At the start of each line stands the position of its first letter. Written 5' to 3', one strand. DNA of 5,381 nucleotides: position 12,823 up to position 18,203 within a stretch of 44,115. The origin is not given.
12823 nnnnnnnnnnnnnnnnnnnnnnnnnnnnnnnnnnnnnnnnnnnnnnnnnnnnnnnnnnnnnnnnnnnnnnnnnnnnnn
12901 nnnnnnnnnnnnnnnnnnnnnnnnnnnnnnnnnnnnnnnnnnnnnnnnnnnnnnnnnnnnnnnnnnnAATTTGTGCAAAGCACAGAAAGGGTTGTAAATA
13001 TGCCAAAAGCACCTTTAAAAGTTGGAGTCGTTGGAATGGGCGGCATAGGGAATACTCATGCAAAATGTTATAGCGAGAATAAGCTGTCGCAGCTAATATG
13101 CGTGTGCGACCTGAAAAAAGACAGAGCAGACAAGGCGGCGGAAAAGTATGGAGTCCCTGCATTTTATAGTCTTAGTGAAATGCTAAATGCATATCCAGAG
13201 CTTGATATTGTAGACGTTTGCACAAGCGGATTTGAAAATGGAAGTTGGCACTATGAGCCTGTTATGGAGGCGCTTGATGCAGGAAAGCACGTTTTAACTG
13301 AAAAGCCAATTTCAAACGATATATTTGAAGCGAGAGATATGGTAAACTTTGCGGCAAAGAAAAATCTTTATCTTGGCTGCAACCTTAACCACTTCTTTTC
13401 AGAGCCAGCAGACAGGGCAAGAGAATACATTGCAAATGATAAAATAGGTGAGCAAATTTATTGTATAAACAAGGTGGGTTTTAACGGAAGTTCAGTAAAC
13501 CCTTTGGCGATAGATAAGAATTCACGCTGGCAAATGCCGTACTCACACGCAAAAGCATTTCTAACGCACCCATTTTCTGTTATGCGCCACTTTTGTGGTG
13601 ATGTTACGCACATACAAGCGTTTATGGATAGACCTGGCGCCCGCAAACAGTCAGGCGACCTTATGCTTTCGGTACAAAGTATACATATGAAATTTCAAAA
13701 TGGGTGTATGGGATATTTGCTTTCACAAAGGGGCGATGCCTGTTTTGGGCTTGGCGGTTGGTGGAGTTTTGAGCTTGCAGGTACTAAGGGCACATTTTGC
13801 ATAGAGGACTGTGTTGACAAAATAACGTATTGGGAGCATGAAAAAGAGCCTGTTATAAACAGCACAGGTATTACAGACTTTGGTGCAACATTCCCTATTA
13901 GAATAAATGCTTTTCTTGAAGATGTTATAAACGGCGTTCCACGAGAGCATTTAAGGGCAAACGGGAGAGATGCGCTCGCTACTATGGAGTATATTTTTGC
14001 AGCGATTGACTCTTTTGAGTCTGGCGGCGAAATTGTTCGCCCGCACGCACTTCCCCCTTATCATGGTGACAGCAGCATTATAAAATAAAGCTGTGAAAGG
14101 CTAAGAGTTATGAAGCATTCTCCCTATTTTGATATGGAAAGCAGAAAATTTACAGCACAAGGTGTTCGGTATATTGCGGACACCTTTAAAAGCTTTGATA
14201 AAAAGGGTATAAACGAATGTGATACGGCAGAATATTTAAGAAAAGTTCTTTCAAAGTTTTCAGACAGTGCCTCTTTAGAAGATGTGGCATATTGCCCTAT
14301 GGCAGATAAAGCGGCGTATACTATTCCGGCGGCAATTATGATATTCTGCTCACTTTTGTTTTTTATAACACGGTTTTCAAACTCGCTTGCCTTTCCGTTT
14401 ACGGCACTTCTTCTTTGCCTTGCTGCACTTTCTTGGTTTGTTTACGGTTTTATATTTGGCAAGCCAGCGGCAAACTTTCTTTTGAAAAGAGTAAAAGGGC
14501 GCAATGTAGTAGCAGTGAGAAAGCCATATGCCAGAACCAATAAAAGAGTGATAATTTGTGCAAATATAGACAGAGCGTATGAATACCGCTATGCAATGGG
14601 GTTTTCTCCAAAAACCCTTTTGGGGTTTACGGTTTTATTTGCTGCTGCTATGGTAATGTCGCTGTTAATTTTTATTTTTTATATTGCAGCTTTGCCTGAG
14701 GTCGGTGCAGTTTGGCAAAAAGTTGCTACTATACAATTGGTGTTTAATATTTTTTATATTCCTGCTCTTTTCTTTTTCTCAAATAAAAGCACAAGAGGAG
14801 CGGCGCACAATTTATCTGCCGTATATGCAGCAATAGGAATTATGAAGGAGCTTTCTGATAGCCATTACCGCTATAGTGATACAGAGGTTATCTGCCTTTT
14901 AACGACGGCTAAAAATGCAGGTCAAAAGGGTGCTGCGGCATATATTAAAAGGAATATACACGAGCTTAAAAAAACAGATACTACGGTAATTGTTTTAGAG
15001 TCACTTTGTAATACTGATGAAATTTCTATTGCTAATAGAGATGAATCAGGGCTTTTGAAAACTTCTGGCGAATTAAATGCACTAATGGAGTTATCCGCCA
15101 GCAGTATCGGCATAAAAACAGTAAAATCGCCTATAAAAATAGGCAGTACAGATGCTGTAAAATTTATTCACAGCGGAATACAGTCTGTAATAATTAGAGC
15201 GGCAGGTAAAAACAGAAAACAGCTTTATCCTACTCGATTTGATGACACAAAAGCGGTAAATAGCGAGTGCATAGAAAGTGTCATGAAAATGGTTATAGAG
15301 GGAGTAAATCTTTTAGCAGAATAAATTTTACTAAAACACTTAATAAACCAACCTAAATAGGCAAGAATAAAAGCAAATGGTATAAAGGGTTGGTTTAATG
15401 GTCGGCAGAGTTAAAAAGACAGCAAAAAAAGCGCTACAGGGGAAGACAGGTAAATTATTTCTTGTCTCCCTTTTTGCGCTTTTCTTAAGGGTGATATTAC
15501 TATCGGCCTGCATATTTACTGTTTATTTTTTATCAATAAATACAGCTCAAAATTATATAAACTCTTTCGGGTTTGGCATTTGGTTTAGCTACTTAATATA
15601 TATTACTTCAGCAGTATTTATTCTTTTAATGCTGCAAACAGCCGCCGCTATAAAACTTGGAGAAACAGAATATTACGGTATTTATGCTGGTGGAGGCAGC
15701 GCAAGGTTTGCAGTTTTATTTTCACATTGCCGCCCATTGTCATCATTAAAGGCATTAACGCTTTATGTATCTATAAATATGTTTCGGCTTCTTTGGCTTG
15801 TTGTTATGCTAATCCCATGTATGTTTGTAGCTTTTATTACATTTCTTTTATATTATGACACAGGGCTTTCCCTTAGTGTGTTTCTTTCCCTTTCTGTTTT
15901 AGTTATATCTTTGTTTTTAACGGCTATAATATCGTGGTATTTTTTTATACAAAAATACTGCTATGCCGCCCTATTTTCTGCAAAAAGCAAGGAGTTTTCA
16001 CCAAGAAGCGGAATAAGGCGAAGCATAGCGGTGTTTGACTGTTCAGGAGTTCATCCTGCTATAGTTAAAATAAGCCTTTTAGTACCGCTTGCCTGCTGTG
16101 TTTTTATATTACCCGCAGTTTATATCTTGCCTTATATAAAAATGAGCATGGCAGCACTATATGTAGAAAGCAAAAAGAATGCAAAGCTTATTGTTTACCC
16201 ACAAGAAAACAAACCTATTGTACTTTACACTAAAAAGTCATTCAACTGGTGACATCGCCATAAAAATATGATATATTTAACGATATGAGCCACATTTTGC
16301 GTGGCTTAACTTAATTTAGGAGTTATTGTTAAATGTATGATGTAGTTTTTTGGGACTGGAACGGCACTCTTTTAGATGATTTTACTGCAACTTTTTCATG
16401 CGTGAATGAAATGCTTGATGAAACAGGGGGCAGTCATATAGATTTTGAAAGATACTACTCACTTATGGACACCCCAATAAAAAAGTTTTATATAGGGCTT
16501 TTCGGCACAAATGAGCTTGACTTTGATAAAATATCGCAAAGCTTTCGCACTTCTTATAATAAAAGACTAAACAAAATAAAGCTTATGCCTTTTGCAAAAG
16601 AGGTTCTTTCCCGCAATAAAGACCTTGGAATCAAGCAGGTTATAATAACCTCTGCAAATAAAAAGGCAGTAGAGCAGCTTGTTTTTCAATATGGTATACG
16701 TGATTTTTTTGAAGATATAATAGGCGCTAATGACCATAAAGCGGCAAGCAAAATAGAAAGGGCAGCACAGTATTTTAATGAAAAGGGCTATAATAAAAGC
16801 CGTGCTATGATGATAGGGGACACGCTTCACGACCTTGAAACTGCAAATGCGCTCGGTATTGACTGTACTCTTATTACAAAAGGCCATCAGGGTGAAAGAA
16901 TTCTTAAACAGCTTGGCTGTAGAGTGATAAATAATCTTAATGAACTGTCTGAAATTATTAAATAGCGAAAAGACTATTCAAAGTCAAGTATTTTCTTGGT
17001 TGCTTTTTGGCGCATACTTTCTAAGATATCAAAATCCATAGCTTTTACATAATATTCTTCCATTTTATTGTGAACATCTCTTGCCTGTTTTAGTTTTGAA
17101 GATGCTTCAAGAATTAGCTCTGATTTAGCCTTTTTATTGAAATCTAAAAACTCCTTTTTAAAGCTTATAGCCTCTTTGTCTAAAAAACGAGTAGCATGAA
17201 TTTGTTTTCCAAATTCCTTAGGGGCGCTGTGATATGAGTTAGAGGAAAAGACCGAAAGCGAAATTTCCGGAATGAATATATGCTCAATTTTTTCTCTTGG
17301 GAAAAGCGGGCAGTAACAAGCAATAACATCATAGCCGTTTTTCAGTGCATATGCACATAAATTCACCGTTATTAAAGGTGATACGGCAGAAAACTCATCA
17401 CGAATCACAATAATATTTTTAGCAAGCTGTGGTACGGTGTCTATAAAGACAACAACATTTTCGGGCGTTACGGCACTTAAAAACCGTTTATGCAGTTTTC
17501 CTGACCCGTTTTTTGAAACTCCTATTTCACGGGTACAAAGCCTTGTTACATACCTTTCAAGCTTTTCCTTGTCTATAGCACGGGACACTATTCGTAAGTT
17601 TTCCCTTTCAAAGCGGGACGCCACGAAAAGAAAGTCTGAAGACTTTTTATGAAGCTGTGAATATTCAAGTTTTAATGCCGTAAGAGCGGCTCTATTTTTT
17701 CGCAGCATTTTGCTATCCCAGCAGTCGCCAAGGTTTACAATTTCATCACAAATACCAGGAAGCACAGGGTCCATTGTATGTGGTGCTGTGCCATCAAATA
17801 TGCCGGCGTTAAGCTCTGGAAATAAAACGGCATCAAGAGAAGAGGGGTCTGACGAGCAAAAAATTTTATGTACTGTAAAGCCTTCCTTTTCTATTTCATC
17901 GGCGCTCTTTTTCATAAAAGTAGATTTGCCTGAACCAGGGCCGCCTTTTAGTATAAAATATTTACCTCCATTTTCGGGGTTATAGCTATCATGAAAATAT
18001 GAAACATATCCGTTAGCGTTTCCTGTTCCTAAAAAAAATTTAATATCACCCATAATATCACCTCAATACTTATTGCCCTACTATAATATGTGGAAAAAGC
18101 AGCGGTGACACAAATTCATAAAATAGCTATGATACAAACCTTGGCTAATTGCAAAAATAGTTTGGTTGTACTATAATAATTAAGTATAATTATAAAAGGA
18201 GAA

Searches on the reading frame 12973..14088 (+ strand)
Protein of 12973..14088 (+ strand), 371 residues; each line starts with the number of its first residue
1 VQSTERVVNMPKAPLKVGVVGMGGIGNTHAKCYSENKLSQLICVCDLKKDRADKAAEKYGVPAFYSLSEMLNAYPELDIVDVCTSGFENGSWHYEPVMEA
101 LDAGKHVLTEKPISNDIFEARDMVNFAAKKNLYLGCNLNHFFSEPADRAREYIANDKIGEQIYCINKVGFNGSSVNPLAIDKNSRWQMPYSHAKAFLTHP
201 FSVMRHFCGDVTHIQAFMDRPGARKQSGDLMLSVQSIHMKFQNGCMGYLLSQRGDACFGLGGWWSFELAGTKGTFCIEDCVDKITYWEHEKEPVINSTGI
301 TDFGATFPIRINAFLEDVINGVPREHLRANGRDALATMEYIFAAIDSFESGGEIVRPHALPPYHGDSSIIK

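Call 15: search_protein_families(library=pfam, proteins=[window:12973-14088:+], max_evalue=0.001)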
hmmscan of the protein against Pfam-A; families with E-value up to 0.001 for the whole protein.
window:12973-14088:+ (371 aa): 2 families
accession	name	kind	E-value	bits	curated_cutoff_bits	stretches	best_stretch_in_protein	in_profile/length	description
PF01408.29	GFO_IDH_MocA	-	6.1e-26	91.9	24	1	15-134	1-116/120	Oxidoreductase family, NAD-binding Rossmann fold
PF22725.1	GFO_IDH_MocA_C3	-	2.7e-05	24.6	27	1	148-275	3-123/124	GFO/IDH/MocA C-terminal domain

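Call 36: search_solved_structures(query=window:12973-14088:+, max_evalue=1e-8)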
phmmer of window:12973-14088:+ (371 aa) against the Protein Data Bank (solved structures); distinct sequences matched with E-value up to 1e-8: 11.
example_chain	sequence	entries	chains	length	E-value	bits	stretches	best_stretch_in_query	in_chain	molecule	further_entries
7xr9_A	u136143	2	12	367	1.8e-16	63.6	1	14-160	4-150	DgpA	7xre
3ezy_A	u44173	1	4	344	1.9e-13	53.7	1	15-275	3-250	Dehydrogenase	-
6jw6_A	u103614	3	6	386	3.1e-12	49.7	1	12-163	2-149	Dehydrogenase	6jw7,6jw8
1zh8_A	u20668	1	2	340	1.7e-11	47.2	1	11-295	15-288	oxidoreductase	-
9m3d_B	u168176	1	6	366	2.2e-11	46.9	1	15-137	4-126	DgpA1 from W974-1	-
4fb5_A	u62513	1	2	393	9.7e-11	44.8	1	4-277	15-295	Probable oxidoreductase protein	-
4gqa_A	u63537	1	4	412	1e-10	44.7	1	12-163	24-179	NAD binding Oxidoreductase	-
4mkx_A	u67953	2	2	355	3.2e-10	43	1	10-336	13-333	Inositol dehydrogenase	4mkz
3moi_A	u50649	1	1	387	4.8e-10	42.5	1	15-181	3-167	Probable dehydrogenase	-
3q2i_A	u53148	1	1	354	7.8e-10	41.8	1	15-352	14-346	dehydrogenase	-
4n54_A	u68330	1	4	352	8.5e-10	41.7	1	14-336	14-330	Inositol dehydrogenase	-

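Call 101: search_protein_families(library=ncbifam, proteins=[window:12973-14088:+], max_evalue=0.00001)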
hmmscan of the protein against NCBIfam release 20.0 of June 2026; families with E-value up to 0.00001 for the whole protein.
window:12973-14088:+ (371 aa): 9 families
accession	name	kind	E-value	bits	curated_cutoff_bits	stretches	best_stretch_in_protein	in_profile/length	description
TIGR04380.1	myo_inos_iolG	equivalog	3.2e-24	85.4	355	1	15-351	2-326/330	inositol 2-dehydrogenase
NF040723.1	UDP-GlcNAcDh_Arch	equivalog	1.1e-23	84.3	450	1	15-163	1-143/302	UDP-N-acetylglucosamine 3-dehydrogenase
NF052479.1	LevoglcsnDh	equivalog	3.4e-16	58.9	650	1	15-216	4-210/386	levoglucosan dehydrogenase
NF052679.1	InsChiInosDhIolG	equivalog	4.5e-12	45.7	540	1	15-160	3-147/343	bifunctional inositol 2-dehydrogenase/D-chiro-inositol 1-dehydrogenase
NF058561.1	BT_2158_fam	equivalog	2.2e-11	43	750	1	11-160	32-176/487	glycoside 3-dehydrogenase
NF058563.1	BT_2159_fam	equivalog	3.7e-10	39.4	650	1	15-161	1-143/350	disaccharide 3-dehydrogenase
NF041392.1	XylDh_Gfo6_Halo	equivalog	3.8e-08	32.5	350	1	15-165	17-167/350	D-xylose 1-dehydrogenase Gfo6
NF007574.0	PRK10206.1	equivalog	5.9e-08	32.1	352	1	51-162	40-147/345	oxidoreductase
NF008607.0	PRK11579.1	subfamily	5.4e-06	25.6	330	1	15-163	5-147/346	oxidoreductase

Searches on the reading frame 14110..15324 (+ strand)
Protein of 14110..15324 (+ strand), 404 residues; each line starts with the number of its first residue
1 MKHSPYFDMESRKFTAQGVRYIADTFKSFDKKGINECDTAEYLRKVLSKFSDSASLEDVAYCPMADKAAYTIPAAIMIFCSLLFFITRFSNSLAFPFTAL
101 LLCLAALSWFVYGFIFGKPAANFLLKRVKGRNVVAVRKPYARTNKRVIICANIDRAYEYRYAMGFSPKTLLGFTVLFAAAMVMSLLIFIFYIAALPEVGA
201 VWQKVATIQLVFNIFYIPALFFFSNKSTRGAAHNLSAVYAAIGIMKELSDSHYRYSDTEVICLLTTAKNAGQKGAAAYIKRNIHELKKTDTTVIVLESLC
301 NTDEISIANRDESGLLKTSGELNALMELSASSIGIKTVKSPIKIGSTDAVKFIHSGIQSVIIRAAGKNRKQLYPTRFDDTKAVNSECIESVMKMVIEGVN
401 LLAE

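Call 15: search_protein_families(library=pfam, proteins=[window:14110-15324:+], max_evalue=0.001)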
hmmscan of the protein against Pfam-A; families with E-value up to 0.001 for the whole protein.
window:14110-15324:+ (404 aa): 1 family
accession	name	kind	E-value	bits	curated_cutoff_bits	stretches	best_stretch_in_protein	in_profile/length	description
PF04389.22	Peptidase_M28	-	2e-08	34.7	21.3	1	229-397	28-191/193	Peptidase family M28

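Call 41: search_protein_families(library=pfam, proteins=[window:14110-15324:+], max_evalue=0.01)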
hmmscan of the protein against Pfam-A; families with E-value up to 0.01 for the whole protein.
window:14110-15324:+ (404 aa): 1 family
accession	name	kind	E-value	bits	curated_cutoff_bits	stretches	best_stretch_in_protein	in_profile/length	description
PF04389.22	Peptidase_M28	-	2e-08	34.7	21.3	1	229-397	28-191/193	Peptidase family M28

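Call 101: search_protein_families(library=ncbifam, proteins=[window:14110-15324:+], max_evalue=0.00001)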
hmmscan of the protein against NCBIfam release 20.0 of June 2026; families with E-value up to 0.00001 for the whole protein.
window:14110-15324:+ (404 aa): 0 families

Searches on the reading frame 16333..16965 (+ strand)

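Call 15: search_protein_families(library=pfam, proteins=[window:16333-16965:+], max_evalue=0.001)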
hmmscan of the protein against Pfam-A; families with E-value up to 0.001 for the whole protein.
window:16333-16965:+ (210 aa): 4 families
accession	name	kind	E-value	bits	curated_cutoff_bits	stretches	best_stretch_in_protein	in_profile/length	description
PF13419.12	HAD_2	-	1.2e-23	84.6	23.8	1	6-180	2-177/178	Haloacid dehalogenase-like hydrolase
PF00702.32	Hydrolase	-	1.9e-16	61.5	26.4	1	2-175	1-191/191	haloacid dehalogenase-like hydrolase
PF12710.13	HAD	-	1.2e-08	36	27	1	5-171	1-188/189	haloacid dehalogenase-like hydrolase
PF13242.12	Hydrolase_like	-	1.9e-07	31.3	22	1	142-204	11-74/75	HAD-hyrolase-like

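Call 101: search_protein_families(library=ncbifam, proteins=[window:16333-16965:+], max_evalue=0.00001)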
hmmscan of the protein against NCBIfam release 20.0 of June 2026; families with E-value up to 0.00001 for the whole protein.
window:16333-16965:+ (210 aa): 14 families
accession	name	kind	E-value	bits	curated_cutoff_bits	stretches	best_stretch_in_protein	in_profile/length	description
NF009695.0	PRK13222.1-2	equivalog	1.7e-15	57.1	225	1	3-209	7-222/226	phosphoglycolate phosphatase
TIGR02253.1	CTE7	subfamily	1e-11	45.1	169.75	1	60-189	71-202/221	TIGR02253 family HAD-type hydrolase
NF009698.0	PRK13223.1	equivalog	1.1e-11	44.4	466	1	4-205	15-225/272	phosphoglycolate phosphatase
TIGR01449.2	PGP_bact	equivalog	9.5e-10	38.4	180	1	5-206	1-210/213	phosphoglycolate phosphatase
NF009697.0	PRK13222.1-4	equivalog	4.1e-09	36.1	327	1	68-208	78-221/232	phosphoglycolate phosphatase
NF009699.0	PRK13225.1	equivalog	1.1e-08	34.9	368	1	4-187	64-244/273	phosphoglycolate phosphatase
TIGR01549.1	HAD-SF-IA-v1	subfamily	1.2e-08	35.5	23.3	0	90-175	69-149/149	HAD-IA family hydrolase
NF009804.0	PRK13288.1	equivalog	1.2e-08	34.7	218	1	5-196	6-196/215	pyrophosphatase PpaX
TIGR01993.1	Pyr-5-nucltdase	equivalog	1.1e-07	31.9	142.9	1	44-180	44-182/183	pyrimidine 5'-nucleotidase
TIGR02254.1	YjjG_YfnB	equivalog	1.6e-07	31.1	159.9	1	65-208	82-222/223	YjjG family noncanonical pyrimidine nucleotidase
TIGR03351.1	PhnX-like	hypoth_equivalog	1.7e-07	31.5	218.9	1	4-209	3-219/220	phosphonatase-like hydrolase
TIGR01454.1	AHBA_synth_RP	hypoth_equivalog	1.5e-06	28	246.65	1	68-185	61-178/205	AHBA synthesis associated protein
TIGR01428.1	HAD_type_II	equivalog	2.4e-06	27.7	125.4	1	77-185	85-194/197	haloacid dehalogenase type II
TIGR01488.1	HAD-SF-IB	subfamily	4.1e-06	26.9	45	1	24-171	30-174/177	HAD-IB family phosphatase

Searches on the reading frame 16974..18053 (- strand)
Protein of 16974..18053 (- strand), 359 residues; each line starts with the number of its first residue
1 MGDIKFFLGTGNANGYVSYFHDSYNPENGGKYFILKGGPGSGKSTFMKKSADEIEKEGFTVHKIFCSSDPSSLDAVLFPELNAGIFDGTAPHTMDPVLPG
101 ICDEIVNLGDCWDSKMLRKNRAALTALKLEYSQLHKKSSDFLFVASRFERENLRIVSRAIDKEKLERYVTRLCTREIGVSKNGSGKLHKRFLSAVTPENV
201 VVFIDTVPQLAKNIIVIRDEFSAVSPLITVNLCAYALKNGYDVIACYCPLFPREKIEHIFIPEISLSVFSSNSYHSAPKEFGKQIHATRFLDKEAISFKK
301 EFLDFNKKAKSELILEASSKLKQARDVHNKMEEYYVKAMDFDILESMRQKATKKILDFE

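Call 15: search_protein_families(library=pfam, proteins=[window:16974-18053:-], max_evalue=0.001)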
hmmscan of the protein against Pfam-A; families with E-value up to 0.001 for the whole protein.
window:16974-18053:- (359 aa): 3 families
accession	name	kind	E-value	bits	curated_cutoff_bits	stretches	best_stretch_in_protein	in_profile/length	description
PF24883.2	NPHP3_N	-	8.5e-05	23.2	24.8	1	26-69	18-61/164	Nephrocystin 3, N-terminal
PF25199.1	nSTAND_NTPase5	-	0.00042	20.6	34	0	24-61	35-73/145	Novel STAND NTPase 5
PF13604.12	AAA_30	-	0.00064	20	27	0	30-62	18-50/191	AAA domain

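Call 101: search_protein_families(library=ncbifam, proteins=[window:16974-18053:-], max_evalue=0.00001)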
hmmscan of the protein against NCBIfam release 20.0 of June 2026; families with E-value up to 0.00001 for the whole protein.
window:16974-18053:- (359 aa): 4 families
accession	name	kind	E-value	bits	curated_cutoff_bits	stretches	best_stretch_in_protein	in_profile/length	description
NF005320.0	PRK06851.1-6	equivalog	7.2e-65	219.3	556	1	5-359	7-361/363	hypothetical protein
NF005317.0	PRK06851.1-1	equivalog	1.1e-42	146.6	689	1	5-354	7-356/369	hypothetical protein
NF005318.0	PRK06851.1-2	equivalog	1.5e-17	63.9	734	1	28-143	208-322/353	hypothetical protein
NF005319.0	PRK06851.1-5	equivalog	1.6e-09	37.3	739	1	13-124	32-141/360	hypothetical protein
